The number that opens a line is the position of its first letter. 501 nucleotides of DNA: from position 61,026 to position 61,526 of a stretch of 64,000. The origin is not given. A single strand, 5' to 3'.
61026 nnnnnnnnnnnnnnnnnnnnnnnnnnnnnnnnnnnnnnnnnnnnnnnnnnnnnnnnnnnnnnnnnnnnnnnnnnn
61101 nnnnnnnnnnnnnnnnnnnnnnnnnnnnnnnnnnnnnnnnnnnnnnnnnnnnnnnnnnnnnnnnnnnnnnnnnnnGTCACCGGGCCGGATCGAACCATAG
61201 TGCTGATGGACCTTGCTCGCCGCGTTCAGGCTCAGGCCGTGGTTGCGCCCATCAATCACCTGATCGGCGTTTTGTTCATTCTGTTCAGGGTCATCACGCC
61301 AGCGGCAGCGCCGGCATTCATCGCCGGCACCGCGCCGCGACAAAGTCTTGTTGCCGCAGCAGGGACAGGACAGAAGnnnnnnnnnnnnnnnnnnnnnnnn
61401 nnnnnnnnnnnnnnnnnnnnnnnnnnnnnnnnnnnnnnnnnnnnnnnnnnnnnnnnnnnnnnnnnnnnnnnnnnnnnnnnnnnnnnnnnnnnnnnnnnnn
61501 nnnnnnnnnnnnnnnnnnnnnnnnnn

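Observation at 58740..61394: Tandem triplication of an unusual fusion: CPCC four-Cys ribbon + 4TM module with conserved cytoplasmic DH[YH]DxRxNE loop and C-terminal Tyr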

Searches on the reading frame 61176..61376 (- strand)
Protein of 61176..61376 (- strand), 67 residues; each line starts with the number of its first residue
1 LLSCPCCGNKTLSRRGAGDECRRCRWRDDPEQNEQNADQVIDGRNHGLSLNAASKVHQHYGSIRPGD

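Call 93: find_homologous_proteins(query=A9, max_evalue=0.001)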
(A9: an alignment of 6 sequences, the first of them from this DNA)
Query A9 (6 sequences) (67 aa, profile of the alignment): 186 proteins with E <= 0.001 among 210 candidates; the best 120 are listed.
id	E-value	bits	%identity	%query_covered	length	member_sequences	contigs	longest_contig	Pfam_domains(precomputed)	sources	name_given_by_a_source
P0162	3.0e-19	86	40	87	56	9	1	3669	PF14206.12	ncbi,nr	ncbi:hypothetical protein DWH00_004983, partial [Escherichia coli]|nr:hypothetical protein [Escheric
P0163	1.2e-17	81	44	91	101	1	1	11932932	PF14206.12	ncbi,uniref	ncbi:CPCC family cysteine-rich protein [Actinoallomurus sp. CA-150999]|uniref:CPCC family cysteine-r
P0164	2.2e-17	80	44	75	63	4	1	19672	PF14206.12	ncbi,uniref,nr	ncbi:hypothetical protein MUA01_00480 [Enterobacteriaceae bacterium H18W14]|uniref:CPCC family cyste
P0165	5.5e-17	79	50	84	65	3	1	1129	PF14206.12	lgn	-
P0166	5.5e-17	79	39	91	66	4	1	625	PF14206.12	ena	-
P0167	6.1e-17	79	40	82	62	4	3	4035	PF14206.12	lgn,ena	-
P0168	7.6e-17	79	41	81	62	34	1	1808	PF14206.12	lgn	-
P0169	1.2e-16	78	39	84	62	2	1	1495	PF14206.12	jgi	jgi:hypothetical protein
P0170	2.3e-16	77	45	79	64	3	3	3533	PF14206.12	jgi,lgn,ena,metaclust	metaclust:\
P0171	2.5e-16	77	49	76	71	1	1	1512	PF14206.12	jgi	-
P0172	4.8e-16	76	42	88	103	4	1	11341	PF14206.12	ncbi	ncbi:CPCC family cysteine-rich protein [Planomonospora algeriensis]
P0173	5.3e-16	76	52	75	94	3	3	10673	PF14206.12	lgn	-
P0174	5.9e-16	76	40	82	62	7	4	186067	PF14206.12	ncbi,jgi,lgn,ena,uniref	ncbi:CPCC family cysteine-rich protein [Serratia fonticola]|jgi:anaerobic ribonucleoside-triphosphat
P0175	7.3e-16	76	42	85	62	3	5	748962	PF14206.12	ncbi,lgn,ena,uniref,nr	ncbi:CPCC family cysteine-rich protein (plasmid) [Pantoea dispersa]|uniref:CPCC family cysteine-rich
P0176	1.1e-15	75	43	91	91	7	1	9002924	PF14206.12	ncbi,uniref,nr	ncbi:CPCC family cysteine-rich protein [Streptosporangium sp. NBC_01756]|uniref:CPCC family cysteine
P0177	1.3e-15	75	42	88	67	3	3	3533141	PF14206.12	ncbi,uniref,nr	ncbi:CPCC family cysteine-rich protein [Komagataeibacter nataicola]|uniref:Cysteine-rich CPCC domain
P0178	1.7e-15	74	44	93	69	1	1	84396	PF14206.12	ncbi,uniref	ncbi:CPCC family cysteine-rich protein [Trinickia sp.]|uniref:CPCC family cysteine-rich protein n=1 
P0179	1.7e-15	74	44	82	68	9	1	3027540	PF14206.12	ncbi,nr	ncbi:Cysteine-rich CPCC [Kosakonia radicincitans]|nr:Cysteine-rich CPCC [Kosakonia radicincitans]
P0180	1.9e-15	74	45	82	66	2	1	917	PF14206.12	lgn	-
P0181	1.9e-15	74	45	79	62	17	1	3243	PF14206.12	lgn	-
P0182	2.0e-15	74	45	79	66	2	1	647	PF14206.12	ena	-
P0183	2.2e-15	74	45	82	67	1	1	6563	PF14206.12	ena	-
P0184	3.0e-15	74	44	85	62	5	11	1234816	PF14206.12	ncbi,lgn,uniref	ncbi:TPA: CPCC family cysteine-rich protein [Proteus mirabilis]|uniref:CPCC family cysteine-rich pro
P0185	3.1e-15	73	44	91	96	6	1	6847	PF14206.12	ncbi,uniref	ncbi:CPCC family cysteine-rich protein [Streptosporangium fragile]|uniref:CPCC family cysteine-rich 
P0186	3.1e-15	73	45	79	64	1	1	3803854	PF14206.12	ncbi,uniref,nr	ncbi:CPCC family cysteine-rich protein [Bordetella petrii]|uniref:CPCC family cysteine-rich protein 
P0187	4.0e-15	73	42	78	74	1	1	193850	PF14206.12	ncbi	ncbi:CPCC family cysteine-rich protein [Burkholderia pyrrocinia]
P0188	4.5e-15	73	44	82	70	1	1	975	PF14206.12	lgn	-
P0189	5.5e-15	73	37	88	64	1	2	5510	PF14206.12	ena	-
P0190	5.8e-15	73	40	82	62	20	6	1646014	PF14206.12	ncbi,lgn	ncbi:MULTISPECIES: CPCC family cysteine-rich protein [Photorhabdus]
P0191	6.1e-15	73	44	82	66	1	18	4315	PF14206.12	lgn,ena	-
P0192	6.2e-15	73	44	91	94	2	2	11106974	PF14206.12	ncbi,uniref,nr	ncbi:CPCC family cysteine-rich protein [Streptomyces sp. FXJ1.4098]|uniref:CPCC family cysteine-rich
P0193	6.9e-15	72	47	79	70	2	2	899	PF14206.12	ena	-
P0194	8.5e-15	72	38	96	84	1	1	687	PF14206.12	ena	-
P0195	9.5e-15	72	37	88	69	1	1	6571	PF14206.12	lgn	-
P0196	1.4e-14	71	45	87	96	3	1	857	PF14206.12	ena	-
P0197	1.7e-14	71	58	46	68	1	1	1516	PF14206.12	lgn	-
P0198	2.1e-14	71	45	79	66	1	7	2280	PF14206.12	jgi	jgi:hypothetical protein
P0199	2.1e-14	71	42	85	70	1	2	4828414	PF14206.12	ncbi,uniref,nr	ncbi:hypothetical protein J7373_16760 [Xanthomonas sp. A2111]|uniref:CPCC family cysteine-rich prote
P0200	2.5e-14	71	44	82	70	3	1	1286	PF14206.12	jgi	jgi:anaerobic ribonucleoside-triphosphate reductase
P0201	3.0e-14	70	45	84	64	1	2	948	PF14206.12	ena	-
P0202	3.6e-14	70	40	82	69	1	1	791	PF14206.12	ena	-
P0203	4.0e-14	70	39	93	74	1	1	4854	PF14206.12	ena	-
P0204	4.1e-14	70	42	82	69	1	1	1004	PF14206.12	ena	-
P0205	4.6e-14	70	43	79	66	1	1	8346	PF14206.12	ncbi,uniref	ncbi:CPCC family cysteine-rich protein [Rhodoligotrophos defluvii]|uniref:CPCC family cysteine-rich 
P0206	4.8e-14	70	44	88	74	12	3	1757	PF14206.12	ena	-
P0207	4.9e-14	70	43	84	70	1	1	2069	PF14206.12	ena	-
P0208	4.9e-14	70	42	78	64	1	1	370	PF14206.12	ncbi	-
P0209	5.4e-14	70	43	90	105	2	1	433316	PF14206.12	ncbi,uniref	ncbi:CPCC family cysteine-rich protein [Plantactinospora solaniradicis]|uniref:CPCC family cysteine-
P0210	5.4e-14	70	41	91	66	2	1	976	PF14206.12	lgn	-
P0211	5.9e-14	69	44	85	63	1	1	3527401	PF14206.12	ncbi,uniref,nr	ncbi:CPCC family cysteine-rich protein [Komagataeibacter xylinus]|uniref:Cysteine-rich CPCC domain-c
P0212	6.2e-14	69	40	79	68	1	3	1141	PF14206.12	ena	-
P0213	6.9e-14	69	48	75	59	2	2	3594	PF14206.12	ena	-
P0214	6.9e-14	69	40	79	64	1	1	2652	PF14206.12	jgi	jgi:anaerobic ribonucleoside-triphosphate reductase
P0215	7.1e-14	69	40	79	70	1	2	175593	PF14206.12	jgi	jgi:hypothetical protein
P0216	7.1e-14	69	34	93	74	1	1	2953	PF14206.12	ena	-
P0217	7.2e-14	69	42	82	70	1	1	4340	PF14206.12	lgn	-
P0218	8.4e-14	69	39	84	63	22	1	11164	PF14206.12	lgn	-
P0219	8.4e-14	69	32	84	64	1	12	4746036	PF14206.12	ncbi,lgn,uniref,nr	ncbi:hypothetical protein HB991_18625 [Yersinia mollaretii]|uniref:Cysteine-rich CPCC domain-contain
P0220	1.2e-13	68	46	78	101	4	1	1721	PF14206.12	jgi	jgi:hypothetical protein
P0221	1.2e-13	68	46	78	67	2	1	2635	PF14206.12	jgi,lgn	jgi:hypothetical protein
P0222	1.2e-13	68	40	100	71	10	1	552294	PF14206.12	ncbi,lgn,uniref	ncbi:CPCC family cysteine-rich protein [Xanthomonas campestris]|uniref:CPCC family cysteine-rich pro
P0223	1.3e-13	68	47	88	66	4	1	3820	PF14206.12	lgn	-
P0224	1.4e-13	68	44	82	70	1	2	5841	PF14206.12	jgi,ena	-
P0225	1.6e-13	68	45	76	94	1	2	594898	PF14206.12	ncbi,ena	-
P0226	1.8e-13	68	43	81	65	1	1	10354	PF14206.12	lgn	-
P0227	1.8e-13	68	42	82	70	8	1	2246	PF14206.12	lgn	-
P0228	1.8e-13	68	44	78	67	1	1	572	PF14206.12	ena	-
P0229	2.1e-13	68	45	46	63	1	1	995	PF14206.12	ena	-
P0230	2.4e-13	67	41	88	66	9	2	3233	PF14206.12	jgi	jgi:hypothetical protein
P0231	2.4e-13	67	40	84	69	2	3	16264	PF14206.12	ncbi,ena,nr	ncbi:MAG: hypothetical protein GX333_04800 [Syntrophomonadaceae bacterium]|nr:hypothetical protein [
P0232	2.8e-13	67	40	82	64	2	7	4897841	PF14206.12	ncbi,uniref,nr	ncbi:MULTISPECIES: CPCC family cysteine-rich protein [Lelliottia]|uniref:CPCC family cysteine-rich p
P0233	2.8e-13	67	41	81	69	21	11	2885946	PF14206.12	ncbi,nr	ncbi:hypothetical protein L0Z19_27105 [Burkholderia multivorans]|nr:CPCC family cysteine-rich protei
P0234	3.0e-13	67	46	75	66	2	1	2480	PF14206.12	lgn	-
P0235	3.2e-13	67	45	79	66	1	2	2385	PF14206.12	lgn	-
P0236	3.3e-13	67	40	79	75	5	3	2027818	PF14206.12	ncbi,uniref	ncbi:CPCC family cysteine-rich protein [Morganella morganii]|uniref:CPCC family cysteine-rich protei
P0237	3.4e-13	67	36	96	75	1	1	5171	PF14206.12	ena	-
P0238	3.6e-13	67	43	79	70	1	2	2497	PF14206.12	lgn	-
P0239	4.1e-13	67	38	79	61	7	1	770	PF14206.12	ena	-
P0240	4.1e-13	67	35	91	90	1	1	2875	PF14206.12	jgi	jgi:hypothetical protein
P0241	4.6e-13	67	43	79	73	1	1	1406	PF14206.12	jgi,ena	jgi:hypothetical protein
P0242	4.7e-13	67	40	85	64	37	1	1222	PF14206.12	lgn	-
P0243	5.9e-13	66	36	84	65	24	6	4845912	PF14206.12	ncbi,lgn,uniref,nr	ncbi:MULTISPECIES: CPCC family cysteine-rich protein [Enterobacter]|uniref:CPCC family cysteine-rich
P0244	6.6e-13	66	45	79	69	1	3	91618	PF14206.12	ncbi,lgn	-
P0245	7.2e-13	66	40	82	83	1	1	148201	PF14206.12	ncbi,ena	-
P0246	7.3e-13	66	55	49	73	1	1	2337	PF14206.12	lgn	-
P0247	7.4e-13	66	45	79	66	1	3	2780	PF14206.12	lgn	-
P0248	8.1e-13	66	47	79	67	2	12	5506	PF14206.12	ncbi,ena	-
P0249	8.1e-13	66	33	87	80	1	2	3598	PF14206.12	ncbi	-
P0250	8.2e-13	66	44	82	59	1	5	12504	PF14206.12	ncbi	ncbi:CPCC family cysteine-rich protein [Providencia rettgeri]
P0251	8.7e-13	66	44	75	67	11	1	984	PF14206.12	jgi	-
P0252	1.0e-12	65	35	85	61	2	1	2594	PF14206.12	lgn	-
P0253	1.1e-12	65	40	91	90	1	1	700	PF14206.12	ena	-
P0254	1.1e-12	65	43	76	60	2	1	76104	PF14206.12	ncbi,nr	ncbi:hypothetical protein FJW08_26050 [Mesorhizobium sp. B3-2-1]|nr:hypothetical protein FJW08_26050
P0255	1.1e-12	65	40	85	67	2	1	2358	PF14206.12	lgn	-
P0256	1.2e-12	65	40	90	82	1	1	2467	PF14206.12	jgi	jgi:hypothetical protein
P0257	1.3e-12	65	40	75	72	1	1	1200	PF14206.12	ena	-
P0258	1.5e-12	65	44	64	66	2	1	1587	PF14206.12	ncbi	-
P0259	1.5e-12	65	35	91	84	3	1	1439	PF14206.12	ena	-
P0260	1.6e-12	65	38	94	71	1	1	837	PF14206.12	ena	-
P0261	1.6e-12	65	39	81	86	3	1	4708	PF14206.12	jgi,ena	-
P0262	1.7e-12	65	39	88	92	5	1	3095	PF14206.12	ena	-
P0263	1.8e-12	65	38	90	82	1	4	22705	PF14206.12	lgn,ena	-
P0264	1.8e-12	65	43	79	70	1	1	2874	PF14206.12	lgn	-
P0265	2.0e-12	64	46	78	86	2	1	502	PF14206.12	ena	-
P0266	2.0e-12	64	30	93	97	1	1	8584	PF14206.12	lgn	-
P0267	2.6e-12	64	38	96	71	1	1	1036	PF14206.12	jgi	jgi:cysteine-rich CPCC protein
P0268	2.7e-12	64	41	87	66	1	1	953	PF14206.12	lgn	-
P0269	2.8e-12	64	40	72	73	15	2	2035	PF14206.12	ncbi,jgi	jgi:hypothetical protein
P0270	3.2e-12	64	34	84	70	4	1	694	PF14206.12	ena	-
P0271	3.3e-12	64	39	81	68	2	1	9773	PF14206.12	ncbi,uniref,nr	ncbi:hypothetical protein CIC12_15365 [Burkholderia sp. SG-MS1]|uniref:CPCC family cysteine-rich pro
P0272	3.4e-12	64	43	87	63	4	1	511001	PF14206.12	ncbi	ncbi:CPCC family cysteine-rich protein [Komagataeibacter melomenusus]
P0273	3.5e-12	64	42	79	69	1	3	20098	PF14206.12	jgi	jgi:hypothetical protein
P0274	3.5e-12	64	37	97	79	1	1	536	PF14206.12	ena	-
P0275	3.6e-12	64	43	79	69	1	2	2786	PF14206.12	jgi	jgi:hypothetical protein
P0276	3.7e-12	64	43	79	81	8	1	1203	PF14206.12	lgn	-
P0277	4.6e-12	63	38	84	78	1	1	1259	PF14206.12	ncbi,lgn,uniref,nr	ncbi:CPCC family cysteine-rich protein [Noviherbaspirillum sp. CPCC 100848]|uniref:CPCC family cyste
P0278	4.8e-12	63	40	82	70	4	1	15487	PF14206.12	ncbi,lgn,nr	ncbi:MAG: hypothetical protein HC845_06630 [Akkermansiaceae bacterium]|nr:hypothetical protein [Akke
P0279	6.6e-12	63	47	79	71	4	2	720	PF14206.12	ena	-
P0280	6.8e-12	63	48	49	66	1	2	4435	PF14206.12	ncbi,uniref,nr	ncbi:CPCC family cysteine-rich protein [Paracidovorax anthurii]|uniref:CPCC family cysteine-rich pro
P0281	7.2e-12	63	32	94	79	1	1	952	PF14206.12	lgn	-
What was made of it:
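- On Cys_rich_CPCC (PF14206) / CdiI of the 8EY3 type: All 120 listed best hits are 56-105 aa with a single domain (call 93).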

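Call 94: find_encoding_contigs(protein=P0233, flank=6000, max_places=2)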
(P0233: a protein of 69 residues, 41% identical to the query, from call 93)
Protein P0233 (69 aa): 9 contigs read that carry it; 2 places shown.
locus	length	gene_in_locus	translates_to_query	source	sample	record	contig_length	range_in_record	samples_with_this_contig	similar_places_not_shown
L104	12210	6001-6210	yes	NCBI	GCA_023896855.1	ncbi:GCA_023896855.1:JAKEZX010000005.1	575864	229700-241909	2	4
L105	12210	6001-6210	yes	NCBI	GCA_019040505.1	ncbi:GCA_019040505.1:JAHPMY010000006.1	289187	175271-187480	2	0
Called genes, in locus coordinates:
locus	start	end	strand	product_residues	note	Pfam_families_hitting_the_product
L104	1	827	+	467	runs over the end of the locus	PF25919:BSH_CusB (faint), PF25917:BSH_RND, PF25954:Beta-barrel_RND_2 (weak), PF25963:Beta-barrel_AAEA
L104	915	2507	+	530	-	PF00083:Sugar_tr, PF07690:MFS_1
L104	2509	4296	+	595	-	PF02321:OEP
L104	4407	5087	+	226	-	-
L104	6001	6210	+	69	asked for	PF14206:Cys_rich_CPCC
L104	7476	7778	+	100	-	-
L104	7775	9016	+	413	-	PF03435:Sacchrp_dh_NADP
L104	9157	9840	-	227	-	PF01965:DJ-1_PfpI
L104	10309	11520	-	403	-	PF00042:Globin, PF00175:NAD_binding_1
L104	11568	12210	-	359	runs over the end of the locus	PF01075:Glyco_transf_9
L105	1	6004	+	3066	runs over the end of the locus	PF05860:TPS, PF13018:ESPR, PF13332:Fil_haemagg_2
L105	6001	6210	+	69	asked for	PF14206:Cys_rich_CPCC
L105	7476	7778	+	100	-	-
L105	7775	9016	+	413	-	PF03435:Sacchrp_dh_NADP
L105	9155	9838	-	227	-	PF01965:DJ-1_PfpI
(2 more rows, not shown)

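Call 95: find_encoding_contigs(protein=P0190, flank=6000, max_places=2)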
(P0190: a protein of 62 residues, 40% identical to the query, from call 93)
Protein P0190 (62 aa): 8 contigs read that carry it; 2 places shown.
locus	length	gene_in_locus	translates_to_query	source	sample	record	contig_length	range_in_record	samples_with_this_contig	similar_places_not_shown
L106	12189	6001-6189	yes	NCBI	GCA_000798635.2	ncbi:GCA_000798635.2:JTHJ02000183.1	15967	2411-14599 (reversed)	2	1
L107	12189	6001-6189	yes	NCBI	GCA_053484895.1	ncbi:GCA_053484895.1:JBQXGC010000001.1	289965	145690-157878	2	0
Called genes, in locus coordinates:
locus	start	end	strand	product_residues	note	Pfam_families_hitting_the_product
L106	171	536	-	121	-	-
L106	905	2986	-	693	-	PF00771:FHIPEP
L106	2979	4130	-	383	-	PF01312:Bac_export_2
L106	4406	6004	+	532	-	PF05488:PAAR_motif, PF06958:Pyocin_S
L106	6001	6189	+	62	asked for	PF14206:Cys_rich_CPCC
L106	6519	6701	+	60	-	-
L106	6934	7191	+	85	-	PF03513:Cloacin_immun, PF24731:DUF7683 (faint)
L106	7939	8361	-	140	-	PF06339:Ectoine_synth, PF02311:AraC_binding (weak), PF07883:Cupin_2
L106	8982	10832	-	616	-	PF00109:ketoacyl-synt, PF02801:Ketoacyl-synt_C, PF16197:KAsynt_C_assoc, PF22336:RhiE-like_linker, PF22621:CurL-like_PKS_C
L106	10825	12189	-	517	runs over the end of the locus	PF00364:Biotin_lipoyl, PF00198:2-oxoacid_dh, PF00550:PP-binding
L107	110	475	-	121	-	-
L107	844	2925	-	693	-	PF00771:FHIPEP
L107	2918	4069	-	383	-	PF01312:Bac_export_2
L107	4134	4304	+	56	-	-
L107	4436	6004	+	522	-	PF05488:PAAR_motif, PF06958:Pyocin_S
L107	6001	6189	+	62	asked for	PF14206:Cys_rich_CPCC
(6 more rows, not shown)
